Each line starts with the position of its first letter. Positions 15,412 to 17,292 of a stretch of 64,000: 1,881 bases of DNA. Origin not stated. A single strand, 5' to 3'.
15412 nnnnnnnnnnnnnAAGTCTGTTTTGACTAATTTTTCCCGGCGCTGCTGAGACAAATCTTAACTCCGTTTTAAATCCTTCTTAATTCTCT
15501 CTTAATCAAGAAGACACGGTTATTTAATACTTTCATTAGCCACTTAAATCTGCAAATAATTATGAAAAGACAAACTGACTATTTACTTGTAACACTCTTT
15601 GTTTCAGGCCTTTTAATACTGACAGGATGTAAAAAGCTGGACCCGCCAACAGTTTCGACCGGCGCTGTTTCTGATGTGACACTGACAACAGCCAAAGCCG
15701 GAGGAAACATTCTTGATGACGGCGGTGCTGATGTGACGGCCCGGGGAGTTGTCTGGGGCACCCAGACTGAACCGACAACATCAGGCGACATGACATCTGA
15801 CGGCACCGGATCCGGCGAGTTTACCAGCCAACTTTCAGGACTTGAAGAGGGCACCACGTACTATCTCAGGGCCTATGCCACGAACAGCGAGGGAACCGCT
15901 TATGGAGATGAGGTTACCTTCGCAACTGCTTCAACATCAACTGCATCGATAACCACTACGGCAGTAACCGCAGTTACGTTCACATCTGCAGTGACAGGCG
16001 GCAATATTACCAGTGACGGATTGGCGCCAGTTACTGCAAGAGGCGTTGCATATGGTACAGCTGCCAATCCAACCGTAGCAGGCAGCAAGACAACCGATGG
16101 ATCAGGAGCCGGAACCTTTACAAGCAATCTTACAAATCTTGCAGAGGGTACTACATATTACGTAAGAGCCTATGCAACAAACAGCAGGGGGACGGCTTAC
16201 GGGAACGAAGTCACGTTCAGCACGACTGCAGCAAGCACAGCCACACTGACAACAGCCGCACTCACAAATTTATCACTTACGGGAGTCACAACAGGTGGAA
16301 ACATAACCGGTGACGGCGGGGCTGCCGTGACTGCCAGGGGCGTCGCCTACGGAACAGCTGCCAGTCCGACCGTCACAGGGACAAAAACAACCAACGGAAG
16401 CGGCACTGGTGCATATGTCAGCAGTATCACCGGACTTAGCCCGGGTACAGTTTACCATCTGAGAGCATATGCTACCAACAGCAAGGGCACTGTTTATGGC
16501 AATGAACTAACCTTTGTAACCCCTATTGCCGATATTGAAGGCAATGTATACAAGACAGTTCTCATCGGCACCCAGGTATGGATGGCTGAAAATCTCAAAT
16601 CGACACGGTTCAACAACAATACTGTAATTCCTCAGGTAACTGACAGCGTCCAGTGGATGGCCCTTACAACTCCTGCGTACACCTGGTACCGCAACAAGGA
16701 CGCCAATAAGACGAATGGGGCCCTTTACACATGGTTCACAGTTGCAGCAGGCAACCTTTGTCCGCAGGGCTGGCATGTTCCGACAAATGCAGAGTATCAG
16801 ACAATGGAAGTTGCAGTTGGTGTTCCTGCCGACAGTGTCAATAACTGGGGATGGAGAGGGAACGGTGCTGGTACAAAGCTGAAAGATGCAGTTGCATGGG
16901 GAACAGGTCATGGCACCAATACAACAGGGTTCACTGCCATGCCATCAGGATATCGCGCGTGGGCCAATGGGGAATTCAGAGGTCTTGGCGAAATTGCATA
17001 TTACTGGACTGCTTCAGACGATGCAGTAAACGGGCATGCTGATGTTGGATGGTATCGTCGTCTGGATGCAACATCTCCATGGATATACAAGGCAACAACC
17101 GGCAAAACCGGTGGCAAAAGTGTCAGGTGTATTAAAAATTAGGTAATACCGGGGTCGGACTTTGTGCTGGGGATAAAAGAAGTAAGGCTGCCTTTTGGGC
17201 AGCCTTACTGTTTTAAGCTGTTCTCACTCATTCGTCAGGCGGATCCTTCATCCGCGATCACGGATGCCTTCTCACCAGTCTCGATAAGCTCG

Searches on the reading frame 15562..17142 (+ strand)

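Call 9: search_protein_families(library=pfam, proteins=[window:15562-17142:+])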
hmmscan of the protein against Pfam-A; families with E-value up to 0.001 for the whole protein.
window:15562-17142:+ (526 aa): 5 families
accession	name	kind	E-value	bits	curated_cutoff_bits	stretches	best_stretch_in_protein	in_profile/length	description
PF09603.15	Fib_succ_major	-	9e-38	130.8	33.9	1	333-525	1-187/187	Fibrobacter succinogenes major domain (Fib_succ_major)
PF25059.1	FN3_DSCAM-DSCAML_C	-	5.3e-08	33.5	39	0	286-320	46-79/89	DSCAM/DSCAML C-terminal Fn3-like domain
PF00041.27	fn3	-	5.3e-08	33.4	25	0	169-211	41-74/84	Fibronectin type III domain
PF16974.11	NAR2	-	5.5e-07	29.7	26.6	0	182-233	89-139/142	High-affinity nitrate transporter accessory, Ig-like domain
PF23376.1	Fn3_VIN3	-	0.00085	20.3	33.9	0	86-122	59-95/99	VIN3-like, fibronectin type-III domain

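Call 26: search_protein_families(library=ncbifam, proteins=[window:15562-17142:+], max_evalue=0.00001)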
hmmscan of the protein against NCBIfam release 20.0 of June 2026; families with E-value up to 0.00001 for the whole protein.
window:15562-17142:+ (526 aa): 2 families
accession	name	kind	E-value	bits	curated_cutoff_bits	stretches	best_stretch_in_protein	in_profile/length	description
TIGR02145.1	Fib_succ_major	domain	7.7e-29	101.6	41.65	1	327-526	8-176/176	FISUMP domain-containing protein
NF049889.1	AlphArabdaseBT0360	equivalog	3.1e-26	92.1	600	3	125-225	32-133/639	arabinan endo-1,5-alpha-L-arabinosidase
